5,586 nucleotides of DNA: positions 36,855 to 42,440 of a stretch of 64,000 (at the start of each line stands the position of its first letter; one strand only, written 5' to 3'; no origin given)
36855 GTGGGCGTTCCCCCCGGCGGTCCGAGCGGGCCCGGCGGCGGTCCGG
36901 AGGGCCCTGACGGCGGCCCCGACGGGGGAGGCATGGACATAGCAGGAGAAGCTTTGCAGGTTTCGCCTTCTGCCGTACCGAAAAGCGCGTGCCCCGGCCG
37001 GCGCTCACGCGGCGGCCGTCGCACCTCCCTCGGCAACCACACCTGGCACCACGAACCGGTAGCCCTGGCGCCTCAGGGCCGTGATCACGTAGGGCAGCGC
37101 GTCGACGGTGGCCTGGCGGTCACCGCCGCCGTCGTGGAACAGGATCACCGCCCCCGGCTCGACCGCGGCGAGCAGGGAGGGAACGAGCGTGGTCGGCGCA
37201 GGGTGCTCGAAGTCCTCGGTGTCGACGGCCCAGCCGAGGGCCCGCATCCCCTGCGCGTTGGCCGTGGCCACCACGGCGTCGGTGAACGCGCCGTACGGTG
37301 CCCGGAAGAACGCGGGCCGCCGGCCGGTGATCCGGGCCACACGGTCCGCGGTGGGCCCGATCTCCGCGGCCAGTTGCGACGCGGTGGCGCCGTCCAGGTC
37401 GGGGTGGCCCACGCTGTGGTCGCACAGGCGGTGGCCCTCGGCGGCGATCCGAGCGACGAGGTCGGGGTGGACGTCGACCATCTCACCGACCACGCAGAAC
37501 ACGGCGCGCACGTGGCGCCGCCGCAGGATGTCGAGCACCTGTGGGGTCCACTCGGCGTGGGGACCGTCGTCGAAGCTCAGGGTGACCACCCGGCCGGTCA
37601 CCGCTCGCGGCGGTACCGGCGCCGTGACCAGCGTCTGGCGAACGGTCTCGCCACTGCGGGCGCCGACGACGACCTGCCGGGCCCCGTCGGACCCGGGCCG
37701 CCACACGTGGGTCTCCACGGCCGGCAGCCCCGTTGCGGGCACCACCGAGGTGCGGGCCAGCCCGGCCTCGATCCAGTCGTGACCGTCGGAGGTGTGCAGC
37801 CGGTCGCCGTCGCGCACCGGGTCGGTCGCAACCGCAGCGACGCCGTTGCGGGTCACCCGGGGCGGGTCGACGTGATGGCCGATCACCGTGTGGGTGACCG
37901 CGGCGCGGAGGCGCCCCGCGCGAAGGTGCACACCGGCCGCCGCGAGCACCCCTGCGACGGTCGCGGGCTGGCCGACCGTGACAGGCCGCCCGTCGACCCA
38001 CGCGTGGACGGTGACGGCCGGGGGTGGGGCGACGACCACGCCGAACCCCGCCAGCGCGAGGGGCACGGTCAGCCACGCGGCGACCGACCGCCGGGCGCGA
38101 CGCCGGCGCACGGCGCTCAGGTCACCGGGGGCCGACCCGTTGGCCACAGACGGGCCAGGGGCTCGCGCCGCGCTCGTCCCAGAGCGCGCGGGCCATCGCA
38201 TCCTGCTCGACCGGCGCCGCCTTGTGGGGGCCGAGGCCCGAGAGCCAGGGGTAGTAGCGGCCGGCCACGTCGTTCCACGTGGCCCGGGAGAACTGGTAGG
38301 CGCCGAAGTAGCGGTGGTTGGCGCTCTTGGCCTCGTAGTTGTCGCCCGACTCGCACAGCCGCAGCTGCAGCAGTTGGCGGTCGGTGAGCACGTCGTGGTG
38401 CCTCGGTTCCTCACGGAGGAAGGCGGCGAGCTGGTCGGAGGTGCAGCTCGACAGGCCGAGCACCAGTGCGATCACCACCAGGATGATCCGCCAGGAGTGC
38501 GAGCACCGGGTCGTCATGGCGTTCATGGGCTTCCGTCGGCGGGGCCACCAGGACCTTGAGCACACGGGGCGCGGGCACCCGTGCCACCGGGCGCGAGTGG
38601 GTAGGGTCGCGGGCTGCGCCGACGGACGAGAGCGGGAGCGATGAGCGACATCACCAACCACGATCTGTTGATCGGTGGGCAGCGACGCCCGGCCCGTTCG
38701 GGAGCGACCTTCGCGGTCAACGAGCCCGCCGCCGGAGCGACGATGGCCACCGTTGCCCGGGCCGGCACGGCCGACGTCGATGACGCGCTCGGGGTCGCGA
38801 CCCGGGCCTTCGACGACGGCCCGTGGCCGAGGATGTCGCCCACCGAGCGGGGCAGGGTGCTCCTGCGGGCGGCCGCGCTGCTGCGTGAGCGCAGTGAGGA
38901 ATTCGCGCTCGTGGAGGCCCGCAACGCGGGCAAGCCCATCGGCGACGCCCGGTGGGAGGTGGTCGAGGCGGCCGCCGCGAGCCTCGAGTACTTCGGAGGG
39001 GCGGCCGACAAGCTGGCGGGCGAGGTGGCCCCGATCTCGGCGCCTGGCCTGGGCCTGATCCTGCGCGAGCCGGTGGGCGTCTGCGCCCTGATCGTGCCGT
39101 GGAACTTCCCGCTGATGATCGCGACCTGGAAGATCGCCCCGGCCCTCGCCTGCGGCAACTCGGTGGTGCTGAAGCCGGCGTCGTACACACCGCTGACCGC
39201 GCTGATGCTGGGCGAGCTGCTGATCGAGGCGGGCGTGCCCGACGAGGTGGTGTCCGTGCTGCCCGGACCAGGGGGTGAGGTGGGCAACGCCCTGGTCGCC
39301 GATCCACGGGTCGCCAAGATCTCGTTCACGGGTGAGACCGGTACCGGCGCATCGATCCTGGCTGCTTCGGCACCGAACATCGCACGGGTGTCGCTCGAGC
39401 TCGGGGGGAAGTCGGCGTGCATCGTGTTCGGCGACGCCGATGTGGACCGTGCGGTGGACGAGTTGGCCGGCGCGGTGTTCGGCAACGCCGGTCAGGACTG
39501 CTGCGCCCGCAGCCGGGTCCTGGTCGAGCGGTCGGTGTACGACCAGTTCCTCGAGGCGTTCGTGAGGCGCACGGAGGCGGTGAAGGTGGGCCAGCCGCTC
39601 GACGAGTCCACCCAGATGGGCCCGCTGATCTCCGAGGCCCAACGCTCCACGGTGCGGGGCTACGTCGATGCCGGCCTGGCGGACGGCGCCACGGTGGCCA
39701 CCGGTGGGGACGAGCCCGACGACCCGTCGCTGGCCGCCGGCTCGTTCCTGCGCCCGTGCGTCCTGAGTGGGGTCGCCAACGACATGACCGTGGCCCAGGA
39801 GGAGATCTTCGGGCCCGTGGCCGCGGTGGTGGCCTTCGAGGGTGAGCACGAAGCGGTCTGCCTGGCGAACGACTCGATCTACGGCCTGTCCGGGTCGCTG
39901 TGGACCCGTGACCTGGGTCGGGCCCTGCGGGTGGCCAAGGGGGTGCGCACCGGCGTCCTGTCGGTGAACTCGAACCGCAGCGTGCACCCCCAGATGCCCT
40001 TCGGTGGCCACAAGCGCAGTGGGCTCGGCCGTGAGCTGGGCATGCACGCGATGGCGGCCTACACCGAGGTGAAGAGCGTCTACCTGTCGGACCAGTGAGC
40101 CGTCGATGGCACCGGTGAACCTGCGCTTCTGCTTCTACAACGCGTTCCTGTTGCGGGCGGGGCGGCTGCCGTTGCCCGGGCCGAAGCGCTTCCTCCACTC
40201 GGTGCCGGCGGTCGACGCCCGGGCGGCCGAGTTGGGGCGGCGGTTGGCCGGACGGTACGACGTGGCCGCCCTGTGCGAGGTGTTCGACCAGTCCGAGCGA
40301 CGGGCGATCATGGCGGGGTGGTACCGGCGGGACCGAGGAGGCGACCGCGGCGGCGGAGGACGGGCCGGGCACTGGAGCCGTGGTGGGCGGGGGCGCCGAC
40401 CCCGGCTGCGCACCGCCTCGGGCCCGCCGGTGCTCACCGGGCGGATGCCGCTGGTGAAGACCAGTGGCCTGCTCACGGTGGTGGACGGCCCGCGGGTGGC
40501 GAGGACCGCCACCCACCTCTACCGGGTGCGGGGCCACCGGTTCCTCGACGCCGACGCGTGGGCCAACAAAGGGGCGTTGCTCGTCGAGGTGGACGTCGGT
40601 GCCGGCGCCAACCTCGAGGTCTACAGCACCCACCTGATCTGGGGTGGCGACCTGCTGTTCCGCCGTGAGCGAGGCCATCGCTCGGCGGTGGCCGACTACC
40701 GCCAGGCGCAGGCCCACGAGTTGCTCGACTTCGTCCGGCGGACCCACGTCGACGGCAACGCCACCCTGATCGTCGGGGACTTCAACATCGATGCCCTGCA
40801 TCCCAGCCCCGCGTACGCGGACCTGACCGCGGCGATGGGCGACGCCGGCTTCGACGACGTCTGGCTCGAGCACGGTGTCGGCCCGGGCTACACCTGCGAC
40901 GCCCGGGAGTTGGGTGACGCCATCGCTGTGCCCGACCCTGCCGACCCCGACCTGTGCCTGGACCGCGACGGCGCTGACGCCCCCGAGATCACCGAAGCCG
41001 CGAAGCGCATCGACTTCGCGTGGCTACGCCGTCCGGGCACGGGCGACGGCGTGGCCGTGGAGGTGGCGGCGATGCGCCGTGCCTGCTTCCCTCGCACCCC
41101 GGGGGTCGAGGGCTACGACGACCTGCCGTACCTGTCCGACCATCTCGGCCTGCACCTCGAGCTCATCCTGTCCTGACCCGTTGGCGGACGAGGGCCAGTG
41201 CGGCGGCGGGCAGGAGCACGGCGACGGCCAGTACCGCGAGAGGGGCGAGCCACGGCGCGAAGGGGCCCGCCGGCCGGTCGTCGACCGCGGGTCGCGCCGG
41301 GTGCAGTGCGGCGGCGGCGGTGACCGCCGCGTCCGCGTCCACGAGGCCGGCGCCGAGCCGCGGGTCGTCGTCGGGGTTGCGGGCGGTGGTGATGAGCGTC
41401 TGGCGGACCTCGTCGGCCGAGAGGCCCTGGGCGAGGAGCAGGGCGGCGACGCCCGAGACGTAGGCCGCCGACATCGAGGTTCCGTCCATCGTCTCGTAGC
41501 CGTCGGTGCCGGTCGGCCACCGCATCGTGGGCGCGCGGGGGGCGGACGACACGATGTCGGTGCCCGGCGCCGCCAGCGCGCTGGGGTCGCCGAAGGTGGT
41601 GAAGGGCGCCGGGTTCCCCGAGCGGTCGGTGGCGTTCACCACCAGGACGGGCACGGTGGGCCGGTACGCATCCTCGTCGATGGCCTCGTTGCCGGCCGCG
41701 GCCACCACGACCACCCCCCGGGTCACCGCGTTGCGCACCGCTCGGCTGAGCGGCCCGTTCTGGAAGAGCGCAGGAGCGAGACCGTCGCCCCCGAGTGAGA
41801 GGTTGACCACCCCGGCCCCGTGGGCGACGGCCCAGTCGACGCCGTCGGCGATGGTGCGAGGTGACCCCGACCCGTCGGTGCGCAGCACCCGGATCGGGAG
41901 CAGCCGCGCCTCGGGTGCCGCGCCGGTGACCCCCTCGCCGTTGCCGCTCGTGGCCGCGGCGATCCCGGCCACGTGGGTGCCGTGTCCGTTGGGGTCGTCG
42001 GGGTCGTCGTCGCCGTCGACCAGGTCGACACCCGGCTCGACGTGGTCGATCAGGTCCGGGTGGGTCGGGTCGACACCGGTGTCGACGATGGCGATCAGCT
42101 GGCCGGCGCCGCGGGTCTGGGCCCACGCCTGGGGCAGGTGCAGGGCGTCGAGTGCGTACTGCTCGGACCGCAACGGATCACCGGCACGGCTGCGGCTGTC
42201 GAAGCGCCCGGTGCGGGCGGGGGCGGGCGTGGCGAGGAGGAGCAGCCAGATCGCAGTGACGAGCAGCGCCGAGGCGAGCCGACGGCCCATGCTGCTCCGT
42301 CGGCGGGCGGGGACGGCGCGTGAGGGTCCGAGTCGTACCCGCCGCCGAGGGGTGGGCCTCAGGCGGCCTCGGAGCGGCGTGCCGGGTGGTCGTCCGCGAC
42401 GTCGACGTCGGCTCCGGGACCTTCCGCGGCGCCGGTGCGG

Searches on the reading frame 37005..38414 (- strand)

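Call 50: search_protein_families(library=pfam, proteins=[window:37005-38414:-], max_evalue=0.0001)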
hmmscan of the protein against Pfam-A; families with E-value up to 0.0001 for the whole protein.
window:37005-38414:- (469 aa): 1 family
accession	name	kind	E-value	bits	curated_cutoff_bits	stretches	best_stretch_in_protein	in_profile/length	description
PF01522.26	Polysacc_deac_1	-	4.5e-32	111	23.1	1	273-392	5-123/124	Polysaccharide deacetylase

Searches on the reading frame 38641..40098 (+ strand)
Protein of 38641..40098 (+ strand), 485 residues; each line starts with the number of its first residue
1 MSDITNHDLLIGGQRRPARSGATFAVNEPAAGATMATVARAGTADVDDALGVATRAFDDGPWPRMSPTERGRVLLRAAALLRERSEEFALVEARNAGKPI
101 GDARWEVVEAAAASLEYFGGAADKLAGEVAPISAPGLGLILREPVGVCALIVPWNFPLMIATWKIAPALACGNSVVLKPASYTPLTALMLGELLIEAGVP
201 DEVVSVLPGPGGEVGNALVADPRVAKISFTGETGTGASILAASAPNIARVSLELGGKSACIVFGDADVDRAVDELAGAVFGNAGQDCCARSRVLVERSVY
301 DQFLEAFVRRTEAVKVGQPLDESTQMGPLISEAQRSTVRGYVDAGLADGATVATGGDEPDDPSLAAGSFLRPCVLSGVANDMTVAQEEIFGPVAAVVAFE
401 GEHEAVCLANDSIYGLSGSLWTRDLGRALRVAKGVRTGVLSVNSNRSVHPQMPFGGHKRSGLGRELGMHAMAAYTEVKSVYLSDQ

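Call 46: search_protein_families(library=pfam, proteins=[window:38641-40098:+], max_evalue=0.00001)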
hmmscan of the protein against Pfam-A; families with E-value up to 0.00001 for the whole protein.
window:38641-40098:+ (485 aa): 1 family
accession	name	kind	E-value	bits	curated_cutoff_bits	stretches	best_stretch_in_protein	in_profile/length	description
PF00171.27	Aldedh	-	4e-168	560.2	23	1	20-480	6-461/461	Aldehyde dehydrogenase family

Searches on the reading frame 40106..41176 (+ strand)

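Call 46: search_protein_families(library=pfam, proteins=[window:40106-41176:+], max_evalue=0.00001)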
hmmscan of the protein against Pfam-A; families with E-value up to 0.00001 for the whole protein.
window:40106-41176:+ (356 aa): 1 family
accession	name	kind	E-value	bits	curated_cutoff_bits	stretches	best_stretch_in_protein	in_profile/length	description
PF03372.29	Exo_endo_phos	-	1.2e-06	28.9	24.5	1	48-346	26-225/225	Endonuclease/Exonuclease/phosphatase family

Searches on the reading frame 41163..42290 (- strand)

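Call 50: search_protein_families(library=pfam, proteins=[window:41163-42290:-], max_evalue=0.0001)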
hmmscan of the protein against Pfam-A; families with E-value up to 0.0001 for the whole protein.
window:41163-42290:- (375 aa): 1 family
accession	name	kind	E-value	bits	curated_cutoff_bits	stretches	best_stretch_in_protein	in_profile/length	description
PF00082.27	Peptidase_S8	-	1.3e-50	172.8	21.8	1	61-314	1-287/288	Subtilase family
